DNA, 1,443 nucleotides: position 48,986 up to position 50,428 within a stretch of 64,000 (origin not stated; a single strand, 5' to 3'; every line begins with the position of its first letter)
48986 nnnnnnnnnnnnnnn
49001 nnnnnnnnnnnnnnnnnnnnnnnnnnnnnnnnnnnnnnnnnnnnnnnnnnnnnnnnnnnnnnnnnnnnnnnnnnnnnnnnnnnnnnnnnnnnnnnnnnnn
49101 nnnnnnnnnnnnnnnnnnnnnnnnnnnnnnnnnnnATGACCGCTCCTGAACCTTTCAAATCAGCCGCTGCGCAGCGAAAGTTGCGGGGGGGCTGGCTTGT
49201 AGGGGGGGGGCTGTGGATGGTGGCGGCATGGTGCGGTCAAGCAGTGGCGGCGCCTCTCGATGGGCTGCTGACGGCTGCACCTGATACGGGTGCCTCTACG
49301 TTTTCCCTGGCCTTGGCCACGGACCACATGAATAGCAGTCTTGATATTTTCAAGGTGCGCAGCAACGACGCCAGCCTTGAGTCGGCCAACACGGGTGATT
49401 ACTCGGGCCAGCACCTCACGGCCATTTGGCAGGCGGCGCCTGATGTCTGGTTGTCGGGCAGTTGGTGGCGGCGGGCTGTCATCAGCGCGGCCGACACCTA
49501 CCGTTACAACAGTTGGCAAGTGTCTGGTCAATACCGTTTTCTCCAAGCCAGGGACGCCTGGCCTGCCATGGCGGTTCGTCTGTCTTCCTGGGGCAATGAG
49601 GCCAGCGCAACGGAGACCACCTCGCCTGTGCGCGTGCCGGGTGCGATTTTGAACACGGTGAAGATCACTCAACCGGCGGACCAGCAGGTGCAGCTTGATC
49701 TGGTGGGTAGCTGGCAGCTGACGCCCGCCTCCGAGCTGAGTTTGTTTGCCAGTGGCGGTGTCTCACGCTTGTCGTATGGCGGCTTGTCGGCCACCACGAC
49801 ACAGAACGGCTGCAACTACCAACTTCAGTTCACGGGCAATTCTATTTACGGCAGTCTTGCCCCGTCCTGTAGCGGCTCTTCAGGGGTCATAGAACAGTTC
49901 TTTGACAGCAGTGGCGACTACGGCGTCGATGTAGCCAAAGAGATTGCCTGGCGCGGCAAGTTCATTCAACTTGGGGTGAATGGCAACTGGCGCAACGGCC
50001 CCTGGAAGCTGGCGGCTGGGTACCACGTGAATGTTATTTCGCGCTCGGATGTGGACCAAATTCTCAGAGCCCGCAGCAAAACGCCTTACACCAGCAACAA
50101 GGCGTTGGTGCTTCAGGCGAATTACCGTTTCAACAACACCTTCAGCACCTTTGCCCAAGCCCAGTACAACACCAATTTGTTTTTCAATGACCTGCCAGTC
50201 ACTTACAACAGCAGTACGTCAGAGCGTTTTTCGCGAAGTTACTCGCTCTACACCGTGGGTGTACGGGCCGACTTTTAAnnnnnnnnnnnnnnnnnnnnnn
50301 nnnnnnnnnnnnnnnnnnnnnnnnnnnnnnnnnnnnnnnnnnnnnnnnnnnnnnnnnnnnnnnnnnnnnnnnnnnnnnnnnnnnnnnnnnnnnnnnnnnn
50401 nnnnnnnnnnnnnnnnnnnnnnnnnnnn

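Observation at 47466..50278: Translationally coupled lipoprotein + beta-barrel gene pair of unrecognised families at the junction between glycanase genes and the T2SS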

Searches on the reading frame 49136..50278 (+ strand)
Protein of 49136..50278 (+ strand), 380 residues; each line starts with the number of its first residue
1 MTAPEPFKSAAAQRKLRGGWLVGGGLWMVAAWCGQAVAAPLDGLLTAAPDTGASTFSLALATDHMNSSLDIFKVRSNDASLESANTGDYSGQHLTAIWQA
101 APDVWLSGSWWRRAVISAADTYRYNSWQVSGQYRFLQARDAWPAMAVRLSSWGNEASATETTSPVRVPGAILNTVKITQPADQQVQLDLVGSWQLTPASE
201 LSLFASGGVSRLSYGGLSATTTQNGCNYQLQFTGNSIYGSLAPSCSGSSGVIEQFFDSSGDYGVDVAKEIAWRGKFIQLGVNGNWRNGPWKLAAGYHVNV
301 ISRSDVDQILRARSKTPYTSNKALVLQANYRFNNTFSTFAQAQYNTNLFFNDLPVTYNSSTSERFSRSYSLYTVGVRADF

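Call 6: search_protein_families(library=pfam, proteins=[window:49136-50278:+], max_evalue=0.1)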
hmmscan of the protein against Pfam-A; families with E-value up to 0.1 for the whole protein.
window:49136-50278:+ (380 aa): 0 families

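Call 7: search_protein_families(library=ncbifam, proteins=[window:49136-50278:+], max_evalue=0.1)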
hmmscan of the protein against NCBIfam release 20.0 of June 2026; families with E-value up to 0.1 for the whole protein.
window:49136-50278:+ (380 aa): 0 families

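Call 8: find_homologous_proteins(query=window:49136-50278:+)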
Query window:49136-50278:+ (380 aa): 179 proteins with E <= 0.001 among 7690 candidates; the best 120 are listed.
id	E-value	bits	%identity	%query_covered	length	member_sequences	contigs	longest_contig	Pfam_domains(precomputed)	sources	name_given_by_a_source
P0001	1.6e-247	839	98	100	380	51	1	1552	-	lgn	-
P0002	1.4e-136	474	59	93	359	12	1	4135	PF13505.13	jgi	jgi:hypothetical protein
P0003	2.9e-136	473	58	93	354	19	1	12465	PF13505.13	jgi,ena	-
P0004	4.0e-135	469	58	96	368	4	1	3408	-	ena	-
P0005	8.4e-135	468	58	89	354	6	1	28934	-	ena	-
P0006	1.1e-134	467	58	89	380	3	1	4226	-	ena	-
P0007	1.1e-134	467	59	85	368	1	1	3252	-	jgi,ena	jgi:hypothetical protein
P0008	1.5e-134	467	58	90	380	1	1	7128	-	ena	-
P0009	5.5e-134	465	58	91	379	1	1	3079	-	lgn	-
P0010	8.1e-134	465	59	91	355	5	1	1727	-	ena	-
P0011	1.1e-133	464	58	91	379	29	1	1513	-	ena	-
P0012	1.2e-133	464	58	91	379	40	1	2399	-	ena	-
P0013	2.1e-133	463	58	91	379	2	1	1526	-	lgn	-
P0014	3.1e-133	463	58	91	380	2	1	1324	-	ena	-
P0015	1.1e-132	461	58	91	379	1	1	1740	-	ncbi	-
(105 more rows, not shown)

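Call 14: find_related_loci(query=A1, collection=genome_contigs, flank=10000)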
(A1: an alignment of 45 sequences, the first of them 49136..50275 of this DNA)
Query A1 (380 aa) in genome_contigs; peptide patterns used: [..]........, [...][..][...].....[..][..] (x = any residue, [..] = any of these).
84 stretches matched a pattern; 44 encode a relative of the query (tblastn E <= 1e-3); 44 distinct loci.
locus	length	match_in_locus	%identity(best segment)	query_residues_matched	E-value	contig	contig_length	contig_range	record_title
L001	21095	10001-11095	55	22-380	1e-135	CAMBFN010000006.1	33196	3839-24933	MAG: Comamonas sp. lk isolate MsH-30apr19-302 genome assembly, contig: MsH-30apr19-C1988, whole genome shotgun sequence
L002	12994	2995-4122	54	2-380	3e-135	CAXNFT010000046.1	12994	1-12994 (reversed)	MAG: Rhodoferax sp. isolate MH-09jul19-342 genome assembly, contig: MH-09jul19-C11192, whole genome shotgun sequence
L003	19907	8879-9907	58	38-380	2e-134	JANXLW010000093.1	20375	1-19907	MAG: Betaproteobacteria bacterium isolate 336R_concoct_308_sub 336R_k141_2575010, whole genome shotgun sequence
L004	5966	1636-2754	54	6-380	4e-134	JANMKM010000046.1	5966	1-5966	MAG: Rhodoferax sp. isolate OTE_64_metabat_170 OTE_64_k141_3454902, whole genome shotgun sequence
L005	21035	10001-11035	57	36-380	8e-134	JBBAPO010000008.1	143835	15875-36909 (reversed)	MAG: Rhodoferax sp. isolate EUL_169 ctg8-EUL_169, whole genome shotgun sequence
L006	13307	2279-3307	58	38-380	6e-134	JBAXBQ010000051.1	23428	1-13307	MAG: Comamonadaceae bacterium isolate ELA171 MAG171_51, whole genome shotgun sequence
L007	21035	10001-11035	57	36-380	7e-133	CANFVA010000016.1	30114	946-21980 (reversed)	MAG: Comamonadaceae bacterium isolate Jr-16oct17-307 genome assembly, contig: Jr-16oct17-C2847, whole genome shotgun seq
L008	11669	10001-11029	56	38-380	9e-130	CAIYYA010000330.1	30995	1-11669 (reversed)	MAG: uncultured beta proteobacterium isolate Loclat_bin-14392 genome assembly, contig: bin-14392:330/377, whole genome s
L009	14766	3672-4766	55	12-380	3e-129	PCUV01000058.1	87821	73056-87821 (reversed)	MAG: Comamonadaceae bacterium CG12_big_fil_rev_8_21_14_0_65_59_15 CG12_8_21_14_0.65_scaffold_96_c, whole genome shotgun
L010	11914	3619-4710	53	12-380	9e-128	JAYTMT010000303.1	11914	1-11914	MAG: Polaromonas sp. isolate GFS_3817 GFS_3817_302, whole genome shotgun sequence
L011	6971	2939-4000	55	27-380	2e-127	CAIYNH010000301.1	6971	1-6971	MAG: uncultured beta proteobacterium isolate Ja_bin-4054 genome assembly, contig: bin-4054:0301/1015, whole genome shotg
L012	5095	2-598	97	182-380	3e-127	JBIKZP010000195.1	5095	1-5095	MAG: Rhodoferax sp. isolate ME2016-04-22_3300042393_group7_bin5 Rohwer_bin2249_scaffold_6312_c1, whole genome shotgun se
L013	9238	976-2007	56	37-380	3e-126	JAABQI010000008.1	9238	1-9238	MAG: Rhodoferax sp. isolate S05.Bin014 Scaffold_107, whole genome shotgun sequence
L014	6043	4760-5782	54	40-380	1e-123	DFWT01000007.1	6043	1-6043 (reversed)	MAG TPA_asm: Rhodoferax sp. UBA4127 UBA4127_contig_1721, whole genome shotgun sequence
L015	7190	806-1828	53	39-380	1e-122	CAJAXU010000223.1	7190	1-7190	MAG: uncultured beta proteobacterium isolate Loc090519-6m_bin-0982 genome assembly, contig: bin-0982:223/741, whole geno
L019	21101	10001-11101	52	7-380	1e-117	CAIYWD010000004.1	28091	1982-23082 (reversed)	MAG: uncultured beta proteobacterium isolate Loclat_bin-01332 genome assembly, contig: bin-01332:004/283, whole genome s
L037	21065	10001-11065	51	26-380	2e-114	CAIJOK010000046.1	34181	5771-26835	MAG: uncultured beta proteobacterium isolate KT_bin-2367 genome assembly, contig: bin-2367:046/146, whole genome shotgun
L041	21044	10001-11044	47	40-380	2e-97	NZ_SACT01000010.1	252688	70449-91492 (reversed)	Rubrivivax albus strain ICH-3 NODE_10_length_252688_cov_62, whole genome shotgun sequence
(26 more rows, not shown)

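Call 20: predict_structure(alignment_id=A1)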
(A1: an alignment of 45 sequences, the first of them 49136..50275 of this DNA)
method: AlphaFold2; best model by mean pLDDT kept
length: 380 residues; sequences in the alignment: 45
mean_pLDDT: 79.3   pTM: 0.76
mean pLDDT of the five models: 79.3, 76.9, 76.3, 76.3, 75.2
residues with pLDDT >= 90: 154; 70-90: 136; 50-70: 35; < 50: 55
segments of 3 or more residues with pLDDT < 50: 1-21, 23-40, 70-85
pLDDT, mean of each block of 10 residues (from residue 1): 41 46 47 36 78 80 72 42 59 92 91 83 90 93 95 89 78 88 93 94 95 88 87 82 71 73 69 92 95 95 87 88 94 94 81 64 78 93
secondary structure, 60 per line:
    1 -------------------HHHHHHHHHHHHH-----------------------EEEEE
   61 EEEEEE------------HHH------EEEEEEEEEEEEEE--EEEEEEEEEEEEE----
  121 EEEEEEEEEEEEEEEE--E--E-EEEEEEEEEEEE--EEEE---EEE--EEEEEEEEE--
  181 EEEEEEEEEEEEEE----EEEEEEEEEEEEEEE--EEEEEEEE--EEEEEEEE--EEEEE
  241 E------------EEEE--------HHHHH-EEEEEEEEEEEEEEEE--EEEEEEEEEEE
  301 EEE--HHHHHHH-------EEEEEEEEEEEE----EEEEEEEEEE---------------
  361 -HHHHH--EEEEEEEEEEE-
elements in order: H20-32 E56-66 E88-101 E104-116 E121-136 E144-155 E158-161 E165-167 E170-178 E181-194 E199-213 E216-223 E226-233 E236-241 E254-257 H266-270 E272-287 E290-303 H306-312 E320-331 E336-345 H362-366 E369-379
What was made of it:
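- On Generic outer-membrane beta-barrel protein (BAM substrate): AF2 barrel with 290 of 380 residues at pLDDT >= 70 (call 20).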

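Call 24: fold_search(model_id=the predicted structure, library=pdb)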
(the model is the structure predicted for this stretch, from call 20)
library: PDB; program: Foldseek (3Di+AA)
matches with E <= 10: 897; with E <= 0.001: 290
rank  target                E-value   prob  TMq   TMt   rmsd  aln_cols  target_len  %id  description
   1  2wvp                  3.5e-10  1.00  0.39  0.53  17.2       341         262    9  Synthetically modified OmpG (released 2010-07-14)
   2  6z34                  5.3e-10  1.00  0.38  0.38  15.1       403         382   12  CymD monoaromatic hydrocarbon channel (released 2020-11-04)
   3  2f1c                  6.4e-10  1.00  0.34  0.46  17.3       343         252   10  Crystal structure of the monomeric porin OmpG (released 2006-06-27)
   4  3kvn_A                7.3e-10  1.00  0.45  0.29   8.1       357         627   10  Crystal structure of the full-length autotransporter EstA from Pseudomonas aeruginosa (released 2010-01-26)
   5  3kvn_X                1.2e-09  1.00  0.46  0.29   8.1       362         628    9  Crystal structure of the full-length autotransporter EstA from Pseudomonas aeruginosa (released 2010-01-26)
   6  2x9k                  8.5e-09  1.00  0.38  0.50  17.7       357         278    9  Structure of a E.coli porin (released 2011-01-26)
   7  1osm_A                1.5e-08  1.00  0.20  0.22  19.8       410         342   10  OSMOPORIN (OMPK36) FROM KLEBSIELLA PNEUMONIAE (released 1999-07-26)
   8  7q3t_A                1.8e-08  1.00  0.22  0.24  19.4       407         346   10  Crystal structure of the OmpK36 D insertion chimera from Klebsiella pneumonia (released 2022-07-06)
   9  7q5c                  2.4e-08  1.00  0.35  0.48  17.7       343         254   10  Crystal structure of OmpG in space group 96 (released 2022-11-16)
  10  8jto                  2.9e-08  1.00  0.26  0.28  19.8       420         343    9  Outer membrane porin of Burkholderia pseudomallei (BpsOmp38) in complex with ceftazidime (released 2024-06-26)
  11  1hxu                  3.1e-08  1.00  0.21  0.23  20.6       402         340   10  OMPF PORIN MUTANT KK (released 2001-06-06)
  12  6z37                  3.3e-08  1.00  0.33  0.30  16.6       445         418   10  TodX monoaromatic hydrocarbon channel deltaS2 mutant (released 2020-11-04)
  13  6rck_B                4.0e-08  1.00  0.21  0.22  19.8       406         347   11  Crystal structure of the OmpK36 GD insertion chimera from Klebsiella pneumonia (released 2019-09-11)
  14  5o78_A                4.2e-08  1.00  0.23  0.26  19.2       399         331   10  Crystal structure of Omp35 from Enterobacter aerogenes (released 2018-06-20)
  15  5fvn_A                4.5e-08  1.00  0.21  0.22  19.3       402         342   11  X-ray crystal structure of Enterobacter cloacae OmpE36 porin. (released 2016-08-10)
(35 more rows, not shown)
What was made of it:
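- On Carbohydrate porins (OprB, LamB/ScrY, KdgM, CymA): Fold hits are generic, with TM <= 0.46 (call 24).
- On Generic outer-membrane beta-barrel protein (BAM substrate): 290 PDB OMP hits at E <= 0.001 (call 24).
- AlgE appears among the generic fold hits (call 24).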

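Call 31: search_solved_structures(query=A1, max_evalue=10)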
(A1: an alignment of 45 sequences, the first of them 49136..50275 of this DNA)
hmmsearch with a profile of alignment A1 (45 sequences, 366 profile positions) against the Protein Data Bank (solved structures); distinct sequences matched with E-value up to 10: 11.
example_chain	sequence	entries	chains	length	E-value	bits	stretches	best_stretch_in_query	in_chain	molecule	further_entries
4je3_B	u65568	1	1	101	0.25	13.3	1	215-236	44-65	Central kinetochore subunit CHL4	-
2m34_A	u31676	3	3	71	0.6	12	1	298-341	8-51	Homeobox protein GBX-1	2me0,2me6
5gpn_w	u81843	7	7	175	0.73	11.7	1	130-193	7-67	Mitochondrial NADH dehydrogenase Fe-S protein 4 | NADH dehydrogenase [ubiquinone] iron-sulfur protein 4, mitochondrial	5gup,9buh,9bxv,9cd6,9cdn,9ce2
7l4a_A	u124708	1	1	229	0.87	11.5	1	23-68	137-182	Cytidylate kinase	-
9uxs_A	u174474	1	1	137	1.1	11.1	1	63-112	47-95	single-domain antibody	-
6hwj_A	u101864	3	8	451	1.5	10.7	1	122-174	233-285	Glucosamine kinase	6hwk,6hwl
1wwv_A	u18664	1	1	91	1.9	10.4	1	90-134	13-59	Connector enhancer of kinase suppressor of ras 1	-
6qld_N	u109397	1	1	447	2.1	10.3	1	215-236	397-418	Inner kinetochore subunit CHL4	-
6qlf_N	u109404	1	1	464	2.1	10.2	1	215-236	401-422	Inner kinetochore subunit CHL4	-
10dq_N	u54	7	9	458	2.1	10.2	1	215-236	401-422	Inner kinetochore subunit CHL4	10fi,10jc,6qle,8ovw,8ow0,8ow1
6nuw_E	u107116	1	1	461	2.1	10.2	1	215-236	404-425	Inner kinetochore subunit CHL4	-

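Call 36: search_protein_families(library=pfam, proteins=[L041:12040-13146:-, L041:12065-13183:+, L041:13933-15069:+, L041:14610-16970:-, L041:14616-16778:+, L041:16457-18073:-, L041:17242-18399:-, L041:18477-20360:+, L041:18492-20429:-, L041:5976-8186:+], max_evalue=0.0001)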
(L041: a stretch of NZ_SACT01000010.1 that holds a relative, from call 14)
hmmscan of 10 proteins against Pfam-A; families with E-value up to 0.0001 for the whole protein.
L041:12040-13146:- (368 aa): 5 families
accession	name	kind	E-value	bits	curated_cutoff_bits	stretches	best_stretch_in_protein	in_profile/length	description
PF13365.12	Trypsin_2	-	6.5e-38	131.1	27.6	1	88-226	1-144/144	Trypsin-like peptidase domain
PF00089.32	Trypsin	-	8.5e-19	68.7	20.6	1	95-251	39-218/220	Trypsin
PF13180.12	PDZ_2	-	2.6e-10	40.9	27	1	284-358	12-75/80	PDZ domain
PF17820.7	PDZ_6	-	2.8e-10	40.2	27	1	310-351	13-53/54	PDZ domain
PF00595.29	PDZ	-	3.5e-06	27.8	23.2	0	310-350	41-80/81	PDZ domain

L041:12065-13183:+ (372 aa): 0 families

L041:13933-15069:+ (378 aa): 0 families

L041:14610-16970:- (786 aa): 7 families
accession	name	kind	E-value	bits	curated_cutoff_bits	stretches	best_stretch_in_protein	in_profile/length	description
PF02786.22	CPSase_L_D2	-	4.9e-70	235.8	19.8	1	280-487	1-209/211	Carbamoyl-phosphate synthase L chain, ATP binding domain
PF00289.28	Biotin_carb_N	-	4.7e-39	133.7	25.5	1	173-275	2-110/110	Biotin carboxylase, N-terminal domain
PF02785.25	Biotin_carb_C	-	6.6e-33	113.5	32.4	1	499-604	1-107/108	Biotin carboxylase C-terminal domain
PF00364.28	Biotin_lipoyl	-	5.5e-16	58.6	22.1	1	716-782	2-73/73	Biotin-requiring enzyme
PF07478.18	Dala_Dala_lig_C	-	1.1e-08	35.3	24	1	307-456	26-174/204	D-ala D-ala ligase C-terminus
PF13533.13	Biotin_lipoyl_2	-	1.5e-05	25.1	29.8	0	717-743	3-29/32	Biotin-lipoyl like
PF02222.28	ATP-grasp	-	3.7e-05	23.9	27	1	303-445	16-151/179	ATP-grasp domain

L041:14616-16778:+ (720 aa): 0 families

L041:16457-18073:- (538 aa): 2 families
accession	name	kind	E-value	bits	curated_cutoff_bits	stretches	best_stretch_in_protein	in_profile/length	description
PF00378.25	ECH_1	-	3.7e-34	118.6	27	1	287-536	5-249/251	Enoyl-CoA hydratase/isomerase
PF16113.10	ECH_2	-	3.5e-28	99.5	27.2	1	290-475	3-186/335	Enoyl-CoA hydratase/isomerase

L041:17242-18399:- (385 aa): 4 families
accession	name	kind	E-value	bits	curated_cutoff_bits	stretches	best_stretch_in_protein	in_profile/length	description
PF00441.29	Acyl-CoA_dh_1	-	1e-42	146.2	22.4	1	228-373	1-146/150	Acyl-CoA dehydrogenase, C-terminal domain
PF02771.21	Acyl-CoA_dh_N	-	8.1e-32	110.4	22.9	1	4-118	1-113/113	Acyl-CoA dehydrogenase, N-terminal domain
PF02770.24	Acyl-CoA_dh_M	-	9.1e-23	80.7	33.3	1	122-216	1-97/97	Acyl-CoA dehydrogenase, middle domain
PF08028.16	Acyl-CoA_dh_2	-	1.1e-14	55.2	22.7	1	254-354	12-122/134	Acyl-CoA dehydrogenase, C-terminal domain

L041:18477-20360:+ (627 aa): 0 families

L041:18492-20429:- (645 aa): 2 families
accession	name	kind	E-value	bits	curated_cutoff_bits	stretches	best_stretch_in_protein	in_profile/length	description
PF01039.27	Carboxyl_trans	-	6.3e-127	424.6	22.3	1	158-633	4-484/493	Carboxyl transferase domain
PF03255.19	ACCA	-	6.1e-14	52.3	23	2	226-315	125-214/310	Acetyl co-enzyme A carboxylase carboxyltransferase-like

L041:5976-8186:+ (736 aa): 1 family
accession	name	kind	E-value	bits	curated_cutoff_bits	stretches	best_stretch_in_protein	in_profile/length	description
PF19078.6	Big_12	-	6.1e-15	55.7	27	1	81-174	1-95/102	Bacterial Ig-like domain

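Call 37: search_protein_families(library=pfam, proteins=[L001:11175-13130:+, L001:13140-14222:+, L001:14457-15269:-, L001:15317-16810:-, L001:16855-17622:-, L001:17789-18859:+, L001:18567-19940:+, L001:19937-20830:+, L001:6147-8189:+, L001:4411-6123:+], max_evalue=0.0001)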
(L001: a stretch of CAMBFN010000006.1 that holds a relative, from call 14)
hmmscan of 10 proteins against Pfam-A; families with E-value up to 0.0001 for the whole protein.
L001:11175-13130:+ (651 aa): 0 families

L001:13140-14222:+ (360 aa): 0 families

L001:14457-15269:- (270 aa): 2 families
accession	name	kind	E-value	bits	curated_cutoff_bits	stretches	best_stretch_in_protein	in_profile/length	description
PF14748.11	P5CR_dimer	-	1.7e-35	121.9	25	1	160-264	1-105/105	Pyrroline-5-carboxylate reductase dimerisation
PF03807.23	F420_oxidored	-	2.5e-13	50.8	21.6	1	5-97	2-94/94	NADP oxidoreductase coenzyme F420-dependent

L001:15317-16810:- (497 aa): 2 families
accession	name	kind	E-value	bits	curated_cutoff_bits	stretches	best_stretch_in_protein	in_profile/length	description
PF00370.27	FGGY_N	-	7.3e-79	265.3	28.8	1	3-249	1-245/245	FGGY family of carbohydrate kinases, N-terminal domain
PF02782.22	FGGY_C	-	3.6e-42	144.8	27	1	259-450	2-196/198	FGGY family of carbohydrate kinases, C-terminal domain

L001:16855-17622:- (255 aa): 7 families
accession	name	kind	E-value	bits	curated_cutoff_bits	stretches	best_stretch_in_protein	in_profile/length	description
PF00455.28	DeoRC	-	9.5e-51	172.4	31.8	1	75-232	2-159/160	DeoR C terminal sensor domain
PF08220.18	HTH_DeoR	-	1.8e-14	53.6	21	1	6-61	1-56/57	DeoR-like helix-turn-helix domain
PF08279.18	HTH_11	-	2.9e-07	30.7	25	1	6-47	1-43/55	HTH domain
PF25212.1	HVO_A0114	-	2.5e-05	24.4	27.6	1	4-55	21-72/84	HVO_A0114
PF12802.13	MarR_2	-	2.7e-05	24.7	27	1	4-51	4-52/61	MarR family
PF13545.12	HTH_Crp_2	-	3.7e-05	24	27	0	20-58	23-61/70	Crp-like helix-turn-helix domain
PF01047.28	MarR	-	4.4e-05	23.7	24.6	0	4-53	2-51/59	MarR family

L001:17789-18859:+ (356 aa): 3 families
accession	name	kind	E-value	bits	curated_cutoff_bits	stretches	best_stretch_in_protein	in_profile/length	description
PF00005.33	ABC_tran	-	2.3e-26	93.5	25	1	21-158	4-136/137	ABC transporter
PF08402.16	TOBE_2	-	5.4e-06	26.9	21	1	270-340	2-76/76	TOBE domain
PF17912.7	OB_MalK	-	3.4e-05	25.1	27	0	234-273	3-50/53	MalK OB fold domain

L001:18567-19940:+ (457 aa): 3 families
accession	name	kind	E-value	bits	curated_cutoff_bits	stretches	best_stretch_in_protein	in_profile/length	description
PF00005.33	ABC_tran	-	4.9e-23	82.7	25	1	124-265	3-136/137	ABC transporter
PF17912.7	OB_MalK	-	9e-07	30.1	27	1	339-383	1-51/53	MalK OB fold domain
PF08402.16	TOBE_2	-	8.4e-06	26.3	21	1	378-440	1-66/76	TOBE domain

L001:19937-20830:+ (297 aa): 1 family
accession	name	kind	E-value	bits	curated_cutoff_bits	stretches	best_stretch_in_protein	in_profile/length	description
PF00528.27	BPD_transp_1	-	2.6e-18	66.8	26.4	1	84-284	2-175/184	Binding-protein-dependent transport system inner membrane component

L001:6147-8189:+ (680 aa): 3 families
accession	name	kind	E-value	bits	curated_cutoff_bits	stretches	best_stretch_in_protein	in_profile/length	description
PF19078.6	Big_12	-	2.8e-13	50.4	27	1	84-176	1-93/102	Bacterial Ig-like domain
PF02922.24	CBM_48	-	2e-08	34.9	22.4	0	423-474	2-51/83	Carbohydrate-binding module 48 (Isoamylase N-terminal domain)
PF03425.19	CBM_11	-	3.1e-06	27.8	27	0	528-651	4-139/182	Carbohydrate binding domain (family 11)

L001:4411-6123:+ (570 aa): 2 families
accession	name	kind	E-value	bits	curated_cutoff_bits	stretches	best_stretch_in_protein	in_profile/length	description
PF00722.28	Glyco_hydro_16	-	1.6e-18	67.2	22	1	368-561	9-173/175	Glycosyl hydrolases family 16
PF19078.6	Big_12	-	4.3e-12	46.6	27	1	39-132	1-96/102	Bacterial Ig-like domain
